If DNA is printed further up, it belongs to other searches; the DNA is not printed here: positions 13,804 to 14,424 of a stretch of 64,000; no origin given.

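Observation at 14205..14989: mgtC is bracketed by a perfect 119-bp direct repeat that duplicates the 3' end of the upstream gene and a family-2 hairpin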

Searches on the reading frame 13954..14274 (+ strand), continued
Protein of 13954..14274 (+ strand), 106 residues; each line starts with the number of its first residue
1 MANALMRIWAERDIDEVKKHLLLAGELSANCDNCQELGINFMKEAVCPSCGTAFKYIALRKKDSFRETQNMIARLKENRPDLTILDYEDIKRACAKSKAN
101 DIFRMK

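Call 37: find_related_loci(query=window:13954-14271:+, collection=metagenome_contigs, flank=3000)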
Query window:13954-14271:+ (106 aa) in metagenome_contigs; peptide patterns used: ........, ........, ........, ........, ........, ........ (x = any residue, [..] = any of these).
122 stretches matched a pattern; 3 encode a relative of the query (tblastn E <= 1e-3); 3 distinct loci.
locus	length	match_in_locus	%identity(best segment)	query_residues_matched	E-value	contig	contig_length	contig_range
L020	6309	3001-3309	57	1-103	2e-39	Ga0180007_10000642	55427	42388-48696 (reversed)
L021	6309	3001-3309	58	1-103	6e-39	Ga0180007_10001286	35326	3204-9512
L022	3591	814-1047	47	22-99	5e-20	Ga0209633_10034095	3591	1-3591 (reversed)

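Call 40: search_protein_families(library=ncbifam, proteins=[window:13954-14271:+], max_evalue=0.001)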
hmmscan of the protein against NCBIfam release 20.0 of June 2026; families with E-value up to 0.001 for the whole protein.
window:13954-14271:+ (106 aa): 0 families

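Call 62: list_cluster_members(proteins=[P0001, P0015])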
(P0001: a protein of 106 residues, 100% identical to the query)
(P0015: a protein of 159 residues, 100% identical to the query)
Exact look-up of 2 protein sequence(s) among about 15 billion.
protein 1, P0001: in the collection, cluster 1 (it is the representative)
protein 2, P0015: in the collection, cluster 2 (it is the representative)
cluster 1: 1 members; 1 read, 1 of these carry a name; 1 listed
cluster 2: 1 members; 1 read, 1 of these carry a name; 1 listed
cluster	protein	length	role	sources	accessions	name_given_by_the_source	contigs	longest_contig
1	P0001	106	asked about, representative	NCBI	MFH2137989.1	MAG: hypothetical protein ABII88_05725 [Candidatus Omnitrophota bacterium]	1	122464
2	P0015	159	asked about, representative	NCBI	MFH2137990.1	MAG: MgtC/SapB family protein [Candidatus Omnitrophota bacterium]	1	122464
